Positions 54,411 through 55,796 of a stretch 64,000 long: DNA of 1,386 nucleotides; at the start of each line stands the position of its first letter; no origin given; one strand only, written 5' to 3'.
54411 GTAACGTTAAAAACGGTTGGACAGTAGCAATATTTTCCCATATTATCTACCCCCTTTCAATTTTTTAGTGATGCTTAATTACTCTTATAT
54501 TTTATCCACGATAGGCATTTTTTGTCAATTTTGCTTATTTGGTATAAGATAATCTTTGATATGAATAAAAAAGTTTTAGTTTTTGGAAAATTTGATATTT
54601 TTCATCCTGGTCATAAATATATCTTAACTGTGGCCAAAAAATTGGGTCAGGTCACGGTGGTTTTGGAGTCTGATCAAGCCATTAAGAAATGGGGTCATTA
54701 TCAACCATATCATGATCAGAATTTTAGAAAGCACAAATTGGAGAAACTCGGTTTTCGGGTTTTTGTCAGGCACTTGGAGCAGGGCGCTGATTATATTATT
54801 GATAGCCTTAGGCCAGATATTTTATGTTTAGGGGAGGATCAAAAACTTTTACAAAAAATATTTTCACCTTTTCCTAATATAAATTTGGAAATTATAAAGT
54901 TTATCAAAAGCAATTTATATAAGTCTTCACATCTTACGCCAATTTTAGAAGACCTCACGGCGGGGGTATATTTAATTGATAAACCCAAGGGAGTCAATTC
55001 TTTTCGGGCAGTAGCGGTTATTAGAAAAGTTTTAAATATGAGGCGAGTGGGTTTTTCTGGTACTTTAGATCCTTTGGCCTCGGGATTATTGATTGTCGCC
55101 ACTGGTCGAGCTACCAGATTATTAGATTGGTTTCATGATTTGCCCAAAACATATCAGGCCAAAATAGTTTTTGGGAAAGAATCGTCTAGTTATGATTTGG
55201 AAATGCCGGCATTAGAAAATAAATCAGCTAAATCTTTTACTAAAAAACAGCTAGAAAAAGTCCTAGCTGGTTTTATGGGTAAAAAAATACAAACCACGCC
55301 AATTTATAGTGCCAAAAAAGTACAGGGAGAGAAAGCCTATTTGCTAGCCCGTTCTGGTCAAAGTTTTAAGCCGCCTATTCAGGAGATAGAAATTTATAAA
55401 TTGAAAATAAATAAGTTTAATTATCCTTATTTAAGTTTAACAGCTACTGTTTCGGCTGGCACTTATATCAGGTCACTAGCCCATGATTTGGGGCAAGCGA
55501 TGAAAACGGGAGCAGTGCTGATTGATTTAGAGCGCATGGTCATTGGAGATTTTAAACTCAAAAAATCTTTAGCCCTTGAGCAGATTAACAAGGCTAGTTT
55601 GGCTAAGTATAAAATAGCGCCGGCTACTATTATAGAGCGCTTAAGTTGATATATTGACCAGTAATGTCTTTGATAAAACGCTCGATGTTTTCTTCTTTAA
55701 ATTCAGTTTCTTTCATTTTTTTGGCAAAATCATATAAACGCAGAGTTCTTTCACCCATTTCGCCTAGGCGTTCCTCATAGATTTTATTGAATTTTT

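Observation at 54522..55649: Gene fusion: RibL/TagD-type HxGH nucleotidyltransferase domain fused to the N-terminus of TruB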

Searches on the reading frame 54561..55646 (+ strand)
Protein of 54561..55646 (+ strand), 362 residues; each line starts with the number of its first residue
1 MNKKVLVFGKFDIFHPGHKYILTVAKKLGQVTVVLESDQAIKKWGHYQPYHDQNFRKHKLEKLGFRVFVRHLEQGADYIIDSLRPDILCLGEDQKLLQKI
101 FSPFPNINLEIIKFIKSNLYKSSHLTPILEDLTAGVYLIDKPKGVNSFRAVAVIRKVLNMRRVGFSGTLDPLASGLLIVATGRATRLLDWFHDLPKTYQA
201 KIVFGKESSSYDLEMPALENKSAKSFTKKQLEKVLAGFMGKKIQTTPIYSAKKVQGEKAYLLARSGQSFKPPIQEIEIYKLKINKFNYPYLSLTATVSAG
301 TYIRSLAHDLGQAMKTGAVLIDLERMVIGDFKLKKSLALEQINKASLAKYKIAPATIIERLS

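Call 6: search_protein_families(library=pfam, proteins=[window:54561-55646:+], max_evalue=1)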
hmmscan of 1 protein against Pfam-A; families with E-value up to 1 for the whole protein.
window:54561-55646:+ (362 aa): 5 families
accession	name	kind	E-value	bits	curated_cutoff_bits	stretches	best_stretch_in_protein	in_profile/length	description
PF01509.24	TruB_N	-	1.1e-44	152.9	27.3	1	155-303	1-149/149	TruB family pseudouridylate synthase (N terminal domain)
PF16198.10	TruB_C_2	-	4.2e-07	30.5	29.3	1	304-347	1-44/66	tRNA pseudouridylate synthase B C-terminal domain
PF01467.32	CTP_transf_like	-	3.9e-06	27.5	21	1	7-94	2-90/133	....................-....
PF00849.27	PseudoU_synth_2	-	0.001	19.8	26.8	1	137-250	3-107/152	RNA pseudouridylate synthase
PF06574.18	FAD_syn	-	0.016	15.4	27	1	3-30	7-34/158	FAD synthetase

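Call 7: search_protein_families(library=ncbifam, proteins=[window:54561-55646:+], max_evalue=1)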
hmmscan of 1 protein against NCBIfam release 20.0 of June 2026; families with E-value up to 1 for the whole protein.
window:54561-55646:+ (362 aa): 13 families
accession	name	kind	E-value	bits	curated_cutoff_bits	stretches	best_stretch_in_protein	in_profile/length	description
TIGR00431.1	TruB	equivalog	9.5e-55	185.5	151.45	1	134-341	2-209/210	tRNA pseudouridine(55) synthase TruB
NF003280.0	PRK04270.1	equivalog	6.2e-28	97.5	242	1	126-346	23-208/323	RNA-guided pseudouridylation complex pseudouridine synthase subunit Cbf5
TIGR00425.1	CBF5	equivalog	9.8e-24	84.1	238.15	1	129-345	29-210/322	RNA-guided pseudouridylation complex pseudouridine synthase subunit Cbf5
TIGR02199.1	rfaE_dom_II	equivalog_domain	3.6e-10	39.8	181.5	1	4-95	13-107/144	D-glycero-beta-D-manno-heptose 1-phosphate adenylyltransferase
TIGR00125.1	cyt_tran_rel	domain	9.1e-09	35.4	27.7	1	5-43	2-41/65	adenylyltransferase/cytidyltransferase family protein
NF001985.0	PRK00777.1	subfamily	2e-08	34.4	104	1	3-62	5-64/157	pantetheine-phosphate adenylyltransferase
TIGR01518.1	g3p_cytidyltrns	equivalog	6.9e-07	29.4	165.4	1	5-95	1-93/125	glycerol-3-phosphate cytidylyltransferase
NF008454.0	PRK11316.1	equivalog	1.4e-06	27.3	521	1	3-96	341-437/475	bifunctional D-glycero-beta-D-manno-heptose-7-phosphate kinase/D-glycero-beta-D-manno-heptose 1-phosphate adenylyltransferase HldE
NF045965.1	RibF_rel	equivalog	0.00017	21.2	200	1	2-68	12-86/279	FAD synthase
NF041124.1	CoaD_Thcocales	equivalog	0.00099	19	290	1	3-47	5-50/156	phosphopantetheine adenylyltransferase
NF005518.0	PRK07143.1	equivalog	0.017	14.6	232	1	2-67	15-83/281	hypothetical protein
NF002250.0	PRK01170.1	subfamily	0.02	14.4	489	1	4-61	2-58/322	bifunctional pantetheine-phosphate adenylyltransferase/NTP phosphatase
NF004158.0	PRK05627.1-1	equivalog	0.023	14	396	1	3-30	17-44/304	bifunctional riboflavin kinase/FAD synthetase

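Call 9: find_homologous_proteins(query=window:54561-55646:+, max_evalue=0.00001)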
Query window:54561-55646:+ (362 aa): 3376 proteins with E <= 0.00001 among 8000 candidates; the best 120 are listed.
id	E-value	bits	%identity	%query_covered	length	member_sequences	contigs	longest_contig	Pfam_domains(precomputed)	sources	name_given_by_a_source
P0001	3.8e-202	689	86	100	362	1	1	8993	PF01509.24,PF01467.33,PF16198.11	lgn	-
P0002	1.0e-182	625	99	78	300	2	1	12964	PF01509.24,PF01467.33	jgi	-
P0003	6.4e-178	609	77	100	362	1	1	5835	PF01509.24,PF01467.33,PF16198.11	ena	-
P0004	3.3e-151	521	65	99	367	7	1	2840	PF01509.24,PF01467.33,PF16198.11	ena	-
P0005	6.1e-151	521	65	100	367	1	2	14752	PF01509.24,PF01467.33,PF16198.11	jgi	-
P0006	4.9e-150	518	66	100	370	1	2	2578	PF01509.24,PF01467.33,PF16198.11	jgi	-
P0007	5.8e-148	511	65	100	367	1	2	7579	PF01509.24,PF01467.33,PF16198.11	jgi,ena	-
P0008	1.2e-147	510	66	100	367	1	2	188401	PF01509.24,PF01467.33,PF16198.11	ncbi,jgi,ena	ncbi:MAG: tRNA pseudouridine(55) synthase TruB [Patescibacteria group bacterium]|jgi:tRNA pseudourid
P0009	5.6e-146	504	64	100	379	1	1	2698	PF01509.24,PF01467.33,PF16198.11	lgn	-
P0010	1.0e-145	503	66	99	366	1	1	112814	PF01509.24,PF01467.33,PF16198.11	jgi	jgi:tRNA pseudouridine55 synthase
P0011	6.5e-145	501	65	100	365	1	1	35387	PF01509.24,PF01467.33,PF16198.11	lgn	-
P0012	5.0e-143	495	63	99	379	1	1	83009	PF01509.24,PF01467.33,PF16198.11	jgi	jgi:tRNA pseudouridine55 synthase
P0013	5.9e-143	494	65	100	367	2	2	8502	PF01509.24,PF01467.33,PF16198.11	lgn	-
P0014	4.9e-142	491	63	99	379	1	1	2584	PF01509.24,PF01467.33,PF16198.11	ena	-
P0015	1.1e-141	490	62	100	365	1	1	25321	PF01509.24,PF01467.33,PF16198.11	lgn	-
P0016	1.1e-140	487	61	100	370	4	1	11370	PF01509.24,PF01467.33,PF16198.11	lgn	-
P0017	3.5e-140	485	62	100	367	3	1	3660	PF01509.24,PF01467.33,PF16198.11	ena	-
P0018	2.3e-122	427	56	100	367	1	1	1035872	PF01509.24,PF01467.33,PF16198.11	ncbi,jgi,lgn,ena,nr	ncbi:tRNA pseudouridine(55) synthase TruB [Patescibacteria group bacterium]|nr:tRNA pseudouridine(55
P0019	1.7e-117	411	55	100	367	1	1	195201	PF01509.24,PF01467.33,PF16198.11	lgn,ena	-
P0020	2.6e-117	410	54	100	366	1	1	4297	PF01509.24,PF01467.33,PF16198.11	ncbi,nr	ncbi:tRNA pseudouridine(55) synthase TruB [bacterium]|nr:tRNA pseudouridine(55) synthase TruB [bacte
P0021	2.6e-116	407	55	99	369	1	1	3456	PF01509.24,PF01467.33,PF16198.11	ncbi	-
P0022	7.5e-115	402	53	100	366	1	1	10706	PF01509.24,PF01467.33,PF16198.11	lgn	-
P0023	9.2e-115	402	53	99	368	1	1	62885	PF01509.24,PF01467.33,PF16198.11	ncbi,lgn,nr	ncbi:MAG: tRNA pseudouridine(55) synthase TruB [Patescibacteria group bacterium]|nr:tRNA pseudouridi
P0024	1.9e-113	397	53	99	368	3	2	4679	PF01509.24,PF01467.33,PF16198.11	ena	-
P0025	4.0e-112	393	53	99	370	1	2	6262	PF01509.24,PF01467.33,PF16198.11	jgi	-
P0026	1.5e-111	391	53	99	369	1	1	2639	PF01509.24,PF01467.33,PF16198.11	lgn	-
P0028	4.9e-110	386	52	99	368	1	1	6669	PF01509.24,PF01467.33,PF16198.11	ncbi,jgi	-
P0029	1.1e-108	382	52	99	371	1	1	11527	PF01509.24,PF01467.33,PF16198.11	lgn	-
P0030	5.3e-108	379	50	100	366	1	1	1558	PF01509.24,PF01467.33,PF16198.11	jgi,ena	-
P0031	7.4e-108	379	50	99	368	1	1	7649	PF01509.24,PF01467.33,PF16198.11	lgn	-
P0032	2.3e-107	377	52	100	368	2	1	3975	PF01509.24,PF01467.33,PF16198.11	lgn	-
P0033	8.4e-107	375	54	99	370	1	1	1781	PF01509.24,PF01467.33,PF16198.11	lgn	-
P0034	3.9e-106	373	52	99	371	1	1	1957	PF01509.24,PF01467.33,PF16198.11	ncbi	-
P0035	7.4e-106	372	51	99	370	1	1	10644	PF01509.24,PF01467.33,PF16198.11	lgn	-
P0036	1.1e-105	372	54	95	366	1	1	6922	PF01509.24,PF01467.33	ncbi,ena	-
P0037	2.8e-104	367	50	99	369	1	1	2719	PF01509.24,PF01467.33,PF16198.11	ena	-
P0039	1.0e-91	326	47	98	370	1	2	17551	PF01509.24,PF01467.33,PF16198.11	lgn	-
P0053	9.0e-75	270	41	94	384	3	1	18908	PF01509.24,PF00849.28,PF01467.33,PF16198.11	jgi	-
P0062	3.8e-73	265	54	65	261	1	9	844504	PF01509.24,PF16198.11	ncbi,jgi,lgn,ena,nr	ncbi:tRNA pseudouridine(55) synthase TruB [Candidatus Parcubacteria bacterium]|jgi:tRNA pseudouridin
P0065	8.4e-73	264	41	100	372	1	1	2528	PF01509.24,PF01467.33,PF16198.11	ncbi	-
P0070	1.6e-71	259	43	99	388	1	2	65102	PF01509.24,PF01467.33,PF16198.11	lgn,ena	-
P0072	4.0e-71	258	42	99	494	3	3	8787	PF01509.24,PF01467.33,PF16198.11,PF09997.15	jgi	jgi:tRNA pseudouridine55 synthase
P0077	7.7e-68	247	42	91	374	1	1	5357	PF01509.24,PF01467.33,PF16198.11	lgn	-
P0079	2.6e-67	246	38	96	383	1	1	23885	PF01509.24,PF01467.33,PF16198.11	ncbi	-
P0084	2.6e-66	242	39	99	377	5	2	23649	PF01509.24,PF01467.33,PF16198.11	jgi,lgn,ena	-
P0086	4.8e-66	241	40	99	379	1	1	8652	PF01509.24,PF01467.33,PF16198.11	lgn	-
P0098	2.3e-65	239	40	98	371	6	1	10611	PF01509.24,PF01467.33,PF16198.11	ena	-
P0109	8.0e-63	231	37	97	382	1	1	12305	PF01509.24,PF01467.33,PF16198.11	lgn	-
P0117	1.8e-58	217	36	93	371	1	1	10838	PF01509.24,PF01467.33,PF16198.11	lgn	-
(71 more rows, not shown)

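Call 26: find_encoding_contigs(protein=P0062, flank=5000, max_places=2)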
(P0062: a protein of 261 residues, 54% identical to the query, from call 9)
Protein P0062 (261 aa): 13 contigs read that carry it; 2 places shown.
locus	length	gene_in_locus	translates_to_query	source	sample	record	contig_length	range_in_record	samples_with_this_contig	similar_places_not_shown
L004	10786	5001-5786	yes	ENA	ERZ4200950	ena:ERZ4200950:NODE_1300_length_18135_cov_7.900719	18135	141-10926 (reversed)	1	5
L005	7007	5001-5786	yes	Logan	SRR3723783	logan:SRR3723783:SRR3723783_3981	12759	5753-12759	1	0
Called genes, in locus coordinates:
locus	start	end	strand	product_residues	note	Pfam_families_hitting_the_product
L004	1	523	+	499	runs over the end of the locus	PF08323:Glyco_transf_5, PF00534:Glycos_transf_1, PF13692:Glyco_trans_1_4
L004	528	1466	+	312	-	PF01087:GalP_UDP_transf, PF16285:DUF4931_N, PF01230:HIT (faint), PF16268:DUF4921 (weak), PF02744:GalP_UDP_tr_C (weak)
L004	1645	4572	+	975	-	PF00912:Transgly, PF00905:Transpeptidase, PF17957:Big_7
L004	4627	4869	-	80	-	-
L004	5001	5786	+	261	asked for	PF01509:TruB_N, PF16198:TruB_C_2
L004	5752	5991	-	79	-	-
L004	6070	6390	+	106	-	PF01649:Ribosomal_S20p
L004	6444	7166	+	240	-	PF08713:DNA_alkylation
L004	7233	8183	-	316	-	PF06144:DNA_pol3_delta, PF21694:DNA_pol3_delta_C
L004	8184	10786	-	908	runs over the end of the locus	PF02739:5_3_exonuc_N, PF01367:5_3_exonuc, PF01612:DNA_pol_A_exo1, PF22619:DNA_polI_exo1, PF00476:DNA_pol_A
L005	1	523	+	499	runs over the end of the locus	PF08323:Glyco_transf_5, PF00534:Glycos_transf_1, PF13692:Glyco_trans_1_4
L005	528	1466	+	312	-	PF01087:GalP_UDP_transf, PF16285:DUF4931_N, PF01230:HIT (faint), PF16268:DUF4921 (weak), PF02744:GalP_UDP_tr_C (weak)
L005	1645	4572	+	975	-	PF00912:Transgly, PF00905:Transpeptidase, PF17957:Big_7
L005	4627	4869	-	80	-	-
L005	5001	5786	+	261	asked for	PF01509:TruB_N, PF16198:TruB_C_2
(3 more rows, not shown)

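Call 30: predict_structure(alignment_id=A1)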
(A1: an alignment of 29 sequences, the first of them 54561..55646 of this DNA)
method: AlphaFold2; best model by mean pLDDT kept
length: 362 residues; sequences in the alignment: 29
mean_pLDDT: 89.6   pTM: 0.82
mean pLDDT of the five models: 89.6, 88.9, 88.1, 86.8, 86.6
residues with pLDDT >= 90: 258; 70-90: 76; 50-70: 18; < 50: 10
segments of 3 or more residues with pLDDT < 50: 250-257
pLDDT, mean of each block of 10 residues (from residue 1): 90 90 94 96 88 96 96 92 94 88 88 77 89 96 91 96 87 92 94 93 91 84 95 97 78 48 54 89 98 95 93 95 95 97 97 93 83
secondary structure, 60 per line:
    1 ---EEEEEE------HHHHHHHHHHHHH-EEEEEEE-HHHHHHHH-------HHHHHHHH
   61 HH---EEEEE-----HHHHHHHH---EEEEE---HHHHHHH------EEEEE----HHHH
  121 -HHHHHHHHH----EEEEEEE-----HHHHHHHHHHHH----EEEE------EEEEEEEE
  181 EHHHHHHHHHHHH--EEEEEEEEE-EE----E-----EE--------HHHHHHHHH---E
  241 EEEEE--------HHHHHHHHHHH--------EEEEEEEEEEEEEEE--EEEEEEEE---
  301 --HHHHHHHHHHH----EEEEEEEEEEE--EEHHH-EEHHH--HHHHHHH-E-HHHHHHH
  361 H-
elements in order: E4-9 H16-28 E30-36 H38-45 H53-62 E66-70 H76-83 E87-91 H95-101 E108-112 H117-120 H122-130 E135-141 H147-158 E163-166 E173-181 H182-193 E196-204 H228-236 E240-245 H254-264 E273-287 E290-297 H303-313 E318-328 H344-350 H354-361

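Call 53: list_cluster_members(proteins=[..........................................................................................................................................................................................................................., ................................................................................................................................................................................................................, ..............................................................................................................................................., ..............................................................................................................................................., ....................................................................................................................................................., window:54561-55646:+, window:54522-55646:+, P0008, P0018, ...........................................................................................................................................])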
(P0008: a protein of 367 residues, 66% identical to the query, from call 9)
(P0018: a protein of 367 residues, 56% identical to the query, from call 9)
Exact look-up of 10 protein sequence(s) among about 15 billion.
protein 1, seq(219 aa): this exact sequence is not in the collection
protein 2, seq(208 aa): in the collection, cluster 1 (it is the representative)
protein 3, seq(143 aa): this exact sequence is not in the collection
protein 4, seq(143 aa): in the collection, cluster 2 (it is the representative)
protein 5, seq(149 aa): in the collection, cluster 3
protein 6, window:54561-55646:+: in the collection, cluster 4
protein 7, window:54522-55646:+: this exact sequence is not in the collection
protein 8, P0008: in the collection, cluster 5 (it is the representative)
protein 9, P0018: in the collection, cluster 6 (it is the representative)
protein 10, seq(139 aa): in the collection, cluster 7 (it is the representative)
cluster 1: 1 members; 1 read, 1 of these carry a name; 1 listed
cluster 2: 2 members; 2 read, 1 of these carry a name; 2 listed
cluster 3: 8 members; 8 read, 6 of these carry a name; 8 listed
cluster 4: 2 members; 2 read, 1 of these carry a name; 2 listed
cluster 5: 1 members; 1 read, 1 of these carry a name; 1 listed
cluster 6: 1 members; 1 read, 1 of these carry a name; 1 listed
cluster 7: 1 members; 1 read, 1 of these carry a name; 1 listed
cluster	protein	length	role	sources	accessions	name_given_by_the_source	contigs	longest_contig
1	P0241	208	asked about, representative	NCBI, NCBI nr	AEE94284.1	cytidyltransferase-related domain protein [Acidianus hospitalis W1]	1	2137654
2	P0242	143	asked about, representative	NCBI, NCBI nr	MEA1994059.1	MAG: adenylyltransferase/cytidyltransferase family protein [Euryarchaeota archaeon] | adenylyltransferase/cytidyltransferase family protein [Euryarchaeota archaeon]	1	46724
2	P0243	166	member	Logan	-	-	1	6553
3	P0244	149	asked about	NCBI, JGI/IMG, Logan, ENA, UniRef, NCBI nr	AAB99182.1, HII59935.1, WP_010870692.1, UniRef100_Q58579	TPA: FAD synthase [Methanocaldococcus jannaschii] | FAD synthase n=2 Tax=Methanocaldococcus jannaschii TaxID=2190 RepID=RIBL_METJA | FAD synthase [Methanocaldococcus jannaschii]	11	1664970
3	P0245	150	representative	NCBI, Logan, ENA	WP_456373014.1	adenylyltransferase/cytidyltransferase family protein [Methanocaldococcus sp.]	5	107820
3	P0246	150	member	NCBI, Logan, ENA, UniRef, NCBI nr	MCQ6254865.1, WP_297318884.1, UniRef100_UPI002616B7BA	FAD synthase [Methanocaldococcus sp.] | FAD synthase n=1 Tax=Methanocaldococcus sp. TaxID=2152917 RepID=UPI002616B7BA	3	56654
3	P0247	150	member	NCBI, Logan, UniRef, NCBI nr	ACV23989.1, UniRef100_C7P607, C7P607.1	cytidyltransferase-related domain protein [Methanocaldococcus fervens AG86] | FAD synthase n=1 Tax=Methanocaldococcus fervens (strain DSM 4213 / JCM 15782 / AG86) ... | RecName: Full=FAD synthase; AltName: Full=FMN adenylyltransferase; AltName: Full=Flavin ...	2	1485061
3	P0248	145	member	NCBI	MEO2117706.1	MAG: adenylyltransferase/cytidyltransferase family protein, partial [Methanocaldococcus ...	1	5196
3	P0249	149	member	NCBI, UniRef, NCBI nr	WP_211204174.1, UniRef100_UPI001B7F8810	FAD synthase [Methanocaldococcus fervens] | FAD synthase n=1 Tax=Methanocaldococcus fervens TaxID=83171 RepID=UPI001B7F8810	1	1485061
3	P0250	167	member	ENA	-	-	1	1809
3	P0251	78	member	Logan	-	-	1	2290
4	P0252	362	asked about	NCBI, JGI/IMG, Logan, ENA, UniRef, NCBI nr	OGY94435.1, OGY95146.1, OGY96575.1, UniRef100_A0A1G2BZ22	MAG: tRNA pseudouridine(55) synthase TruB [Candidatus Komeilibacteria bacterium ... | tRNA pseudouridine synthase B n=1 Tax=Candidatus Komeilibacteria bacterium ...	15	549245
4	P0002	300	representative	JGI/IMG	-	-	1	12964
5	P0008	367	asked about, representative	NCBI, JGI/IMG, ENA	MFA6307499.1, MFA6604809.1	MAG: tRNA pseudouridine(55) synthase TruB [Patescibacteria group bacterium] | tRNA pseudouridine55 synthase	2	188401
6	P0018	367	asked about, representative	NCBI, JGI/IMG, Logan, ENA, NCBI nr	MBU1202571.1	tRNA pseudouridine(55) synthase TruB [Patescibacteria group bacterium]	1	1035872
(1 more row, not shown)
